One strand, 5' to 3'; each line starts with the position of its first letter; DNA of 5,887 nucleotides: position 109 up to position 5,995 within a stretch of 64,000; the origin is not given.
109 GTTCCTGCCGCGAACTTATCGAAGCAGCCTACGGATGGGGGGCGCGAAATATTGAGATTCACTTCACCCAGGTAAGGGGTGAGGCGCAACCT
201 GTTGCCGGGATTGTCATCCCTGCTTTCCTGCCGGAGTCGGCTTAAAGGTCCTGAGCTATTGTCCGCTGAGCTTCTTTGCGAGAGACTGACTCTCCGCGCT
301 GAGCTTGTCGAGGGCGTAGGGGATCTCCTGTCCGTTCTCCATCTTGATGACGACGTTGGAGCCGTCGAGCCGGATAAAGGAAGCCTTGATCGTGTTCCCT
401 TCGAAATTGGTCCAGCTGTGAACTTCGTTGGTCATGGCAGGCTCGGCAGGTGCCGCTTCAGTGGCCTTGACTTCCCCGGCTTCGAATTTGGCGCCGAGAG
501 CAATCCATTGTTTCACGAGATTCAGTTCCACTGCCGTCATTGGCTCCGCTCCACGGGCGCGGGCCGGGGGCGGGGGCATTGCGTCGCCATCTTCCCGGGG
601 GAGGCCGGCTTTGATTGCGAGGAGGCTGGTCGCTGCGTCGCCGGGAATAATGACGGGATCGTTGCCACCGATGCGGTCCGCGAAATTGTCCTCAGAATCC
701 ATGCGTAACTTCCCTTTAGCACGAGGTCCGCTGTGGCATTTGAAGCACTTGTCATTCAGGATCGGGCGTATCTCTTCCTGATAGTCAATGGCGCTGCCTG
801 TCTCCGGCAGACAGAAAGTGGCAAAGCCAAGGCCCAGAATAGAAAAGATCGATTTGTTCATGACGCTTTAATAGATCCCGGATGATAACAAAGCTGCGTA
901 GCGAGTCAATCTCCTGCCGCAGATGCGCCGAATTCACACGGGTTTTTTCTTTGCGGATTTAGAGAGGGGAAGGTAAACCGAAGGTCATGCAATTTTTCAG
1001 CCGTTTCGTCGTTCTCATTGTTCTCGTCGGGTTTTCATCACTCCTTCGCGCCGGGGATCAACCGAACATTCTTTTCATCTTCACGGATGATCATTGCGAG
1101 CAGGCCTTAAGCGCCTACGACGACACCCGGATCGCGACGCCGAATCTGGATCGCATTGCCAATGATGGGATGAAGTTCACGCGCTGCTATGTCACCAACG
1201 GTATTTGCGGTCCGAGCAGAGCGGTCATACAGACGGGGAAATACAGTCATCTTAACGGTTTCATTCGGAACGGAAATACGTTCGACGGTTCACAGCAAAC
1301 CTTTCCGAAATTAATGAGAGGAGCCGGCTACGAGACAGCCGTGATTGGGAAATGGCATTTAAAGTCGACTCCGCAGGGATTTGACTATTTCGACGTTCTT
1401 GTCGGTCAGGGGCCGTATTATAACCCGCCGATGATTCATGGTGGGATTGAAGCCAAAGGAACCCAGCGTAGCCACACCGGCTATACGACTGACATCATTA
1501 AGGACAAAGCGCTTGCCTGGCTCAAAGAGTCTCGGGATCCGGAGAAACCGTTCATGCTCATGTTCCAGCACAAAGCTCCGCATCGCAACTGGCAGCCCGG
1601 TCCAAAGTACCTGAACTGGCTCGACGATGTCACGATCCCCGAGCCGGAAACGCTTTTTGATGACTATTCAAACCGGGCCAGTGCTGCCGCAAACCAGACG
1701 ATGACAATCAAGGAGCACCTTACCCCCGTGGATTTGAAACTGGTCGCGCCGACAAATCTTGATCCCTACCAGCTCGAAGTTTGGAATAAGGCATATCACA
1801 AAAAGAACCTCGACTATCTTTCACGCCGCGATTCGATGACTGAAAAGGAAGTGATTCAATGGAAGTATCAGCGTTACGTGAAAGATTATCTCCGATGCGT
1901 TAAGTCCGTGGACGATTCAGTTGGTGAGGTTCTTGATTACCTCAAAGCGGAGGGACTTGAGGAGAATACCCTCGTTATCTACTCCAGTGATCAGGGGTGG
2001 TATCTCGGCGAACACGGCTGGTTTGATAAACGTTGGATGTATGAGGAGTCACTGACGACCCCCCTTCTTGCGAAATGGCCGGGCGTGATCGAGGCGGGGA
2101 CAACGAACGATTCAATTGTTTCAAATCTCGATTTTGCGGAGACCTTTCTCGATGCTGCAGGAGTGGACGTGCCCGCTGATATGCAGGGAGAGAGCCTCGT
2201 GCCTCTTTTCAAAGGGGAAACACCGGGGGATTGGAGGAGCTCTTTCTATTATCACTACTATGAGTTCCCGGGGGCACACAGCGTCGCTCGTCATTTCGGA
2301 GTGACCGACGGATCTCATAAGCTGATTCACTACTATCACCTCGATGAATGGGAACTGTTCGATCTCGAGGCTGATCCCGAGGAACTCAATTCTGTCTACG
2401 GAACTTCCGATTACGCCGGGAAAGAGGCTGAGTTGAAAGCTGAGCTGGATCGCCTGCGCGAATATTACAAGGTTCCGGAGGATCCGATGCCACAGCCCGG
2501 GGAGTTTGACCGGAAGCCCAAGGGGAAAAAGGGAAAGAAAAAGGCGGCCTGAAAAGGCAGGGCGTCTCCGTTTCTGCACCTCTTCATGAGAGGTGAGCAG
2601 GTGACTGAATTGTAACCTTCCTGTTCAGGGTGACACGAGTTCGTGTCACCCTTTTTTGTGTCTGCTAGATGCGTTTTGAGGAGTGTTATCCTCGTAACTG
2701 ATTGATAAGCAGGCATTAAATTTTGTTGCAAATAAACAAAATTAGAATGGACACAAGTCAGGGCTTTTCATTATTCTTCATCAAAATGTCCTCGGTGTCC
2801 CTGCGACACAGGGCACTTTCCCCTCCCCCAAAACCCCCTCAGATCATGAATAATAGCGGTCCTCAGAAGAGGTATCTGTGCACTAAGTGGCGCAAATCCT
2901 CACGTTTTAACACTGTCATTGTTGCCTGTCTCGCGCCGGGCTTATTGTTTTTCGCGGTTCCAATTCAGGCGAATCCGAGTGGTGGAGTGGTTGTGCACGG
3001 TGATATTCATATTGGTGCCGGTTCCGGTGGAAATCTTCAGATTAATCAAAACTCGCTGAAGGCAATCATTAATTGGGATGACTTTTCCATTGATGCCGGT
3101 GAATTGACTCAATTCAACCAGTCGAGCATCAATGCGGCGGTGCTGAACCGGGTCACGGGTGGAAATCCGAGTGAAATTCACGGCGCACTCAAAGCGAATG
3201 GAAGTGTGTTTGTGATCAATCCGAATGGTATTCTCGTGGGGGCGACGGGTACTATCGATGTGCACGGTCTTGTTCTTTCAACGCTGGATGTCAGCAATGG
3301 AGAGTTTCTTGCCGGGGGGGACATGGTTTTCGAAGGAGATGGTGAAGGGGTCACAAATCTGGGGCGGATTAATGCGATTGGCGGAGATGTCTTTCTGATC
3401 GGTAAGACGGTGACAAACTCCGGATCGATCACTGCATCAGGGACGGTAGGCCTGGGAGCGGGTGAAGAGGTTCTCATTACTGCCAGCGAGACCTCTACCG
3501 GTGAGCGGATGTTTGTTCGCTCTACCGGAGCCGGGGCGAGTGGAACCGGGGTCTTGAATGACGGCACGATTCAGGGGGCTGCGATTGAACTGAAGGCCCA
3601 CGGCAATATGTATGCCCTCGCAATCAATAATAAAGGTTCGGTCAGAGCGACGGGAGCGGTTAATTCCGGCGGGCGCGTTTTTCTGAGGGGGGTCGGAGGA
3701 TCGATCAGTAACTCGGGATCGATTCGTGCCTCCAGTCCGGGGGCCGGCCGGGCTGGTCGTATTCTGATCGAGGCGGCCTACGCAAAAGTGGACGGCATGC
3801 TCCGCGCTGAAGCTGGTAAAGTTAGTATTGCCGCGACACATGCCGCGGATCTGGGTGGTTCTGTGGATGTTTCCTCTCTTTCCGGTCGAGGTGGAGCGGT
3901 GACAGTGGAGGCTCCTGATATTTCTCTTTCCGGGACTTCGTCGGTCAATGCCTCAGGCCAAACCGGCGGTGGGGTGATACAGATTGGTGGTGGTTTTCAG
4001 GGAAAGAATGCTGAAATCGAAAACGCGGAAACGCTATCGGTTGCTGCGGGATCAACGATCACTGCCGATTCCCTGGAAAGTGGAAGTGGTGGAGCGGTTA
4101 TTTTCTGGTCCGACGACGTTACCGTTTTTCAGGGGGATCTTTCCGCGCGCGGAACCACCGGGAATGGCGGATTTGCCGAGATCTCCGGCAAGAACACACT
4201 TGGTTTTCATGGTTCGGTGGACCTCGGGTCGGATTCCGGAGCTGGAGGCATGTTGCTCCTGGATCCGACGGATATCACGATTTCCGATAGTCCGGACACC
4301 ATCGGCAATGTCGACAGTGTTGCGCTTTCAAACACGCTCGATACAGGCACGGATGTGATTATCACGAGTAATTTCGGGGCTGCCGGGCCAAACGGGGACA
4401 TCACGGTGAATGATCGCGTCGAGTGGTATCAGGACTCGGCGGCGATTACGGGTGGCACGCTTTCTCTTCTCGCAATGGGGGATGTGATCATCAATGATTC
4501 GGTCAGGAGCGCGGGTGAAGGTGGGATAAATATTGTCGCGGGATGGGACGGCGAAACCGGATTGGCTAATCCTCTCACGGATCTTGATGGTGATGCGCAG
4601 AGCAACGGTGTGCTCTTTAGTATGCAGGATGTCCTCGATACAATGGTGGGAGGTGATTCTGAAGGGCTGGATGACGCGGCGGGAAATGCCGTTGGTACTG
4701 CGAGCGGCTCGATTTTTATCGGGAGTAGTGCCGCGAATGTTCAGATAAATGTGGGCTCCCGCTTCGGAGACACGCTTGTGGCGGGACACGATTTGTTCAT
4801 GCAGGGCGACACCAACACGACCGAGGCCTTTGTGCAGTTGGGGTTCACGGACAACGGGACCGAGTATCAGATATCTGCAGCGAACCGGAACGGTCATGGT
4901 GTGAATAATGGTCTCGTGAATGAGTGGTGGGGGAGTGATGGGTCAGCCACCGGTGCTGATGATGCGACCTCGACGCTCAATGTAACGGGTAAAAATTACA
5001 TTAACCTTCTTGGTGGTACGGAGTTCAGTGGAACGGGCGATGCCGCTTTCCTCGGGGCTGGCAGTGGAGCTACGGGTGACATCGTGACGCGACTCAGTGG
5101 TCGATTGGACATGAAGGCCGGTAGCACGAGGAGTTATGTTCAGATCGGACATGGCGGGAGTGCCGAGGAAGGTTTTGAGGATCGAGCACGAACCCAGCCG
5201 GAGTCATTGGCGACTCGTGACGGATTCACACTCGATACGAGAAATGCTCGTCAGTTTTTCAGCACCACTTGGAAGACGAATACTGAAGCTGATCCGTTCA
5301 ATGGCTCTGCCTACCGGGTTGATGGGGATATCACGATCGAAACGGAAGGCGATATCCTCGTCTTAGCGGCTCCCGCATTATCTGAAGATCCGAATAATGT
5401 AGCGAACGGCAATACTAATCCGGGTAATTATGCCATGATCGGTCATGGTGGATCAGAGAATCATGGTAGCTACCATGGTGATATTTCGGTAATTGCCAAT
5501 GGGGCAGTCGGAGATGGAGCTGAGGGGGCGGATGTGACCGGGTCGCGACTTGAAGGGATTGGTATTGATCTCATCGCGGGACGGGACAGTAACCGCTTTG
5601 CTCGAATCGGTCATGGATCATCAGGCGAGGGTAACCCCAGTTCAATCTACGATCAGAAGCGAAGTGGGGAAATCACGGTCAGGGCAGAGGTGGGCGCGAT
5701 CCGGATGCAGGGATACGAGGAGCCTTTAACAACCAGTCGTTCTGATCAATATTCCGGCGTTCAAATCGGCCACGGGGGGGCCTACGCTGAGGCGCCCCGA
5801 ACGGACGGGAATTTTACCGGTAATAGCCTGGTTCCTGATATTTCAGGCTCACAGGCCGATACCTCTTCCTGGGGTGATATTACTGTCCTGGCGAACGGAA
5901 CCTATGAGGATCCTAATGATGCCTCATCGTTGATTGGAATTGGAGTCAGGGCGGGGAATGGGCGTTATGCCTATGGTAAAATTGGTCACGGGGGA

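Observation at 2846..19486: Giant TPS-type exoprotein built from ~75 His-containing AQIGHGG repeats: candidate His-ladder beta-solenoid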

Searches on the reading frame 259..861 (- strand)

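Call 9: search_protein_families(library=pfam, proteins=[window:259-861:-], max_evalue=0.01)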
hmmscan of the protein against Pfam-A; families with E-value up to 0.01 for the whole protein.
window:259-861:- (201 aa): 1 family
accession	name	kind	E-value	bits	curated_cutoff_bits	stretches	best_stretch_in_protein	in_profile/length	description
PF07635.16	PSCyt1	-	3e-09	37.8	22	1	39-98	1-58/59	Planctomycete cytochrome C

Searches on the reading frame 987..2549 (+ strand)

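Call 9: search_protein_families(library=pfam, proteins=[window:987-2549:+], max_evalue=0.01)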
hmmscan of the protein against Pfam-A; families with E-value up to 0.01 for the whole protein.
window:987-2549:+ (521 aa): 3 families
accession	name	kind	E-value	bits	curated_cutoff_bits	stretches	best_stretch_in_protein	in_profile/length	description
PF16347.10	SGSH_C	-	1.8e-63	213.8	29.3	1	341-492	1-153/154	N-sulphoglucosamine sulphohydrolase, C-terminal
PF00884.28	Sulfatase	-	2e-50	172.3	25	1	26-393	1-301/301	Sulfatase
PF01663.27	Phosphodiest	-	1.3e-05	25.4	23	1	50-337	19-220/342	Type I phosphodiesterase / nucleotide pyrophosphatase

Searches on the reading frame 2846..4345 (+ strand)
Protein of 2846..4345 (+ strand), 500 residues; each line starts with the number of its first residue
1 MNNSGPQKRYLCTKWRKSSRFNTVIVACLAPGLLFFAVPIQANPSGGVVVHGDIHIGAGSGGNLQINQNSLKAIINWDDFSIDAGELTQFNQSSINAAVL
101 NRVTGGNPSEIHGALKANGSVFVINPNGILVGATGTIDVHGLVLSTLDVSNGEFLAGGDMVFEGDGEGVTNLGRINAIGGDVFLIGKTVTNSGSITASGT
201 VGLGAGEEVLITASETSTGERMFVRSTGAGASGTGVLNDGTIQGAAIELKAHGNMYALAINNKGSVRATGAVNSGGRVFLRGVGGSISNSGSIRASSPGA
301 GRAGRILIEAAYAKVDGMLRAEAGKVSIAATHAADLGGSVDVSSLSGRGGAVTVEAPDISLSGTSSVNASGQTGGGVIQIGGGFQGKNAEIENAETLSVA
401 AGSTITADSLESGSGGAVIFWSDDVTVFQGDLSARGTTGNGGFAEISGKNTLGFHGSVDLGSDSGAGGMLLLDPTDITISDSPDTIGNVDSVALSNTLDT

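Call 28: find_related_loci(query=window:2846-4345:+, collection=genome_contigs, flank=10000)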
Query window:2846-4345:+ (500 aa) in genome_contigs; peptide patterns used: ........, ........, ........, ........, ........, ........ (x = any residue, [..] = any of these).
220 stretches matched a pattern; 93 encode a relative of the query (tblastn E <= 1e-3); the best 80 are kept; 80 distinct loci.
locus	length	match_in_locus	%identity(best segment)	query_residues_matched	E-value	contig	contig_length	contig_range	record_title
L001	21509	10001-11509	72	1-499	0e+0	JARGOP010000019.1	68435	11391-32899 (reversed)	MAG: Verrucomicrobiales bacterium isolate bin_em_oilr2.020 NODE_329_length_68435_cov_31.694735, whole genome shotgun seq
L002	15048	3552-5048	72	1-499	0e+0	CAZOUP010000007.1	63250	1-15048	MAG TPA_asm: uncultured Akkermansia sp. isolate binchicken_co181_479 genome assembly, contig: NODE_453_length_63250_cov_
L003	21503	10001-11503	68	1-499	0e+0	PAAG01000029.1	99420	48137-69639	MAG: Verrucomicrobiales bacterium isolate NAT23 MHASMcontig_924285, whole genome shotgun sequence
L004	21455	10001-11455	66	16-499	0e+0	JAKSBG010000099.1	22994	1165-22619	MAG: Verrucomicrobiales bacterium isolate MAG.160 k141_3699811, whole genome shotgun sequence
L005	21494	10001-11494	64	1-499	0e+0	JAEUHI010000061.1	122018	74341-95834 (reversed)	MAG: Verrucomicrobiales bacterium isolate new MAG-13 k141_3153683, whole genome shotgun sequence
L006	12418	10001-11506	65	1-499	0e+0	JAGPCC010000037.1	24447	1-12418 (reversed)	MAG: Verrucomicrobiales bacterium isolate Gw_SlAct_bin_220 Gw_SlAct_4074_length_24447_cov_6.487336, whole genome shotgun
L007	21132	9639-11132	65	1-499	0e+0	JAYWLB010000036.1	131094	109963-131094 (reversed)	Verrucomicrobiales bacterium BCK34 k141_10, whole genome shotgun sequence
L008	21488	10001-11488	64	6-499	0e+0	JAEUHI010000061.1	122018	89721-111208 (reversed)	MAG: Verrucomicrobiales bacterium isolate new MAG-13 k141_3153683, whole genome shotgun sequence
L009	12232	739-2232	64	1-499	0e+0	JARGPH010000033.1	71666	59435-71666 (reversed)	MAG: Verrucomicrobiales bacterium isolate bin_ma_oilr2.031 NODE_322_length_71666_cov_6.939115, whole genome shotgun sequ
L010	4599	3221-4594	67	1-458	0e+0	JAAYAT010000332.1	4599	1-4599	MAG: Verrucomicrobiaceae bacterium isolate AS06rmzACSIP_174 451399_AS06, whole genome shotgun sequence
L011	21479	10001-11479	64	11-499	0e+0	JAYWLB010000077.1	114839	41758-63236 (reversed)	Verrucomicrobiales bacterium BCK34 k141_54, whole genome shotgun sequence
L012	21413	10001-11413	65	8-482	0e+0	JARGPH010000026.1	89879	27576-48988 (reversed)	MAG: Verrucomicrobiales bacterium isolate bin_ma_oilr2.031 NODE_236_length_89879_cov_6.899659, whole genome shotgun sequ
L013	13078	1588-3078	63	7-489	0e+0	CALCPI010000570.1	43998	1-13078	MAG TPA_asm: uncultured Verrucomicrobiales bacterium isolate SRR3933179_bin.13_CONCOCT_v1.1_MAG genome assembly, contig:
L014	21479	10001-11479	65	8-499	0e+0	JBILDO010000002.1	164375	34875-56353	MAG: Verrucomicrobiales bacterium isolate ME2016-07-20_3300033996_group7_bin174 Rohwer_bin2756_scaffold_9_c1, whole geno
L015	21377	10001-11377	65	21-482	0e+0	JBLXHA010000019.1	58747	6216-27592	MAG: Verrucomicrobiales bacterium isolate ET05-10 T05maxbin_out.040RE.5K@19, whole genome shotgun sequence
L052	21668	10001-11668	46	9-482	2e-124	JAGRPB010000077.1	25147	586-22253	MAG: Verrucomicrobiia bacterium isolate HKST-UBA33 NODE_80_length_25147_cov_2.642441, whole genome shotgun sequence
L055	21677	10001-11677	45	9-484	8e-117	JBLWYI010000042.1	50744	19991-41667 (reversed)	MAG: Verrucomicrobiales bacterium isolate EA27-02 A27.014.metabat.1RE.5K@42, whole genome shotgun sequence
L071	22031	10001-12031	50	9-499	3e-103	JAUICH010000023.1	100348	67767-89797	MAG: Verrucomicrobiia bacterium isolate 7_bin.19 NODE_404_length_100348_cov_1.829367, whole genome shotgun sequence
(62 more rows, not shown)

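Call 46: search_protein_families(library=pfam, proteins=[L052:6632-9211:+, L055:7028-9595:+, L071:5882-7654:+], max_evalue=0.01)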
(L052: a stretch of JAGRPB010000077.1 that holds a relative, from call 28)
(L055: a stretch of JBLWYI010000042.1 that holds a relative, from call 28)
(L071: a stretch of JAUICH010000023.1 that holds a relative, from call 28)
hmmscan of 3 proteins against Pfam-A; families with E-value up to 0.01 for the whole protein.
L052:6632-9211:+ (860 aa): 3 families
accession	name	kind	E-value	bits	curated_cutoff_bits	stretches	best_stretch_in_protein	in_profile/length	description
PF03865.19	ShlB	-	5.5e-19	69.2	22.7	1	495-772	1-272/311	Haemolysin secretion/activation protein ShlB/FhaC/HecB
PF08479.16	POTRA_2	-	5.1e-09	36.3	24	1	374-434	16-76/76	POTRA domain, ShlB-type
PF01103.29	Omp85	-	3.1e-06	27.4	24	1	699-855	161-320/325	Omp85 superfamily domain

L055:7028-9595:+ (856 aa): 3 families
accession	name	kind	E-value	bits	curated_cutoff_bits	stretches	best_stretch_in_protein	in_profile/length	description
PF03865.19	ShlB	-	7.1e-19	68.8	22.7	1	492-778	1-282/311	Haemolysin secretion/activation protein ShlB/FhaC/HecB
PF08479.16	POTRA_2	-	3.4e-09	36.9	24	1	359-431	3-76/76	POTRA domain, ShlB-type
PF01103.29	Omp85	-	9.7e-06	25.7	24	1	716-851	174-320/325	Omp85 superfamily domain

L071:5882-7654:+ (591 aa): 3 families
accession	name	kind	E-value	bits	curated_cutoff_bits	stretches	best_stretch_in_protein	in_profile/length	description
PF03865.19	ShlB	-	5.8e-24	85.5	22.7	1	229-503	1-271/311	Haemolysin secretion/activation protein ShlB/FhaC/HecB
PF08479.16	POTRA_2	-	0.00012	22.3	24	1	106-168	14-76/76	POTRA domain, ShlB-type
PF01103.29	Omp85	-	0.0024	17.9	24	1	424-574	154-311/325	Omp85 superfamily domain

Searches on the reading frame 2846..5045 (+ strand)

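Call 48: search_solved_structures(query=window:2846-5045:+, max_evalue=0.01)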
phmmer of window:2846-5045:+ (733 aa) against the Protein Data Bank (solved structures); distinct sequences matched with E-value up to 0.01: 5.
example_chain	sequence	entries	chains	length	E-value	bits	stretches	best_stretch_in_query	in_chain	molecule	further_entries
8vba_A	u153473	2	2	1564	6.9e-45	156.9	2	24-296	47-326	EtpA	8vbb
8cpk_A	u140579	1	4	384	9.9e-45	156.4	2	42-295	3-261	EtpA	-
2odl_A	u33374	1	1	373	1.1e-30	110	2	48-212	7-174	Adhesin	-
4i84_A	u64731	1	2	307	1.1e-21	80.2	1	44-297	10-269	Heme/hemopexin-binding protein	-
4rm6_A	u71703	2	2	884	2.7e-20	75.6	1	44-297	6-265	Heme/hemopexin-binding protein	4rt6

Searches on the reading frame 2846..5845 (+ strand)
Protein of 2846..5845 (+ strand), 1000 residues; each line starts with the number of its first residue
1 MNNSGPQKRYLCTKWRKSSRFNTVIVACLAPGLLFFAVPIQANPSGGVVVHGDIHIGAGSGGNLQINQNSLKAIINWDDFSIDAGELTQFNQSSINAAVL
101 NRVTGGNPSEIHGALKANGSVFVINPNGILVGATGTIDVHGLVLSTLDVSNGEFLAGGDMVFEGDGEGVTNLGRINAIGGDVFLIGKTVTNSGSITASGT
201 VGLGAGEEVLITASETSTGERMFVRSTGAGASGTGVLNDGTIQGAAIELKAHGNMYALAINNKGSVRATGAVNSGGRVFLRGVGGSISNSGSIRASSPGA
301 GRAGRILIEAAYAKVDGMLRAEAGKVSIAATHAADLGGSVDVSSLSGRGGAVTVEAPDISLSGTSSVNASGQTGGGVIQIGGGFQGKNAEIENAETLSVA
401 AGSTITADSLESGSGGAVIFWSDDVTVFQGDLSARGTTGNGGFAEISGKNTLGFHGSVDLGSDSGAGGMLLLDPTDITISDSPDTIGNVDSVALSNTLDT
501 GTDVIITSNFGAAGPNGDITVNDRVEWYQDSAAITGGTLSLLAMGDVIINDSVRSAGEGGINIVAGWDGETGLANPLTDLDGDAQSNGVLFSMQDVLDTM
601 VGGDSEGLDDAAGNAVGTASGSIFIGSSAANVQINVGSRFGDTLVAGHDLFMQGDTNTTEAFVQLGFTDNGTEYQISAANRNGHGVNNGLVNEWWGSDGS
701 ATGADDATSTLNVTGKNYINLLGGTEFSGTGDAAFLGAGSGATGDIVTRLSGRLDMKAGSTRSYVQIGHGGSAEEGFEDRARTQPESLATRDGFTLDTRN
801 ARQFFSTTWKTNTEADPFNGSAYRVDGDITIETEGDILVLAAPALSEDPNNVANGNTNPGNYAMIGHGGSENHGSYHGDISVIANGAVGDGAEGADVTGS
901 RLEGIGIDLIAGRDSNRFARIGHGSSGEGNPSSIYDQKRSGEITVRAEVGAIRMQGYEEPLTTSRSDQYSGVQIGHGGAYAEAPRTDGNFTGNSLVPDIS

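Call 6: search_protein_families(library=pfam, proteins=[window:2846-5845:+], max_evalue=0.1)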
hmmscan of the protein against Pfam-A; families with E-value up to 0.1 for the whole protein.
window:2846-5845:+ (1000 aa): 2 families
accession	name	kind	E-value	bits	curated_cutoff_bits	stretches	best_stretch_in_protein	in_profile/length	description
PF05860.19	TPS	-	2.1e-30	106.9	33.5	1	42-294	3-251/252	TPS secretion domain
PF15033.11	Kinocilin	-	0.058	13.5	27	0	21-92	10-81/123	Kinocilin protein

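Call 7: search_protein_families(library=ncbifam, proteins=[window:2846-5845:+], max_evalue=0.1)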
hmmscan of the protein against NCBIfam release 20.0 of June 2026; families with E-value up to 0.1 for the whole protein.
window:2846-5845:+ (1000 aa): 1 family
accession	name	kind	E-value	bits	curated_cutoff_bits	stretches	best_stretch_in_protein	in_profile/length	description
TIGR01901.1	adhes_NPXG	domain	5.2e-23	80.8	29.1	1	75-149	2-78/79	filamentous hemagglutinin N-terminal domain-containing protein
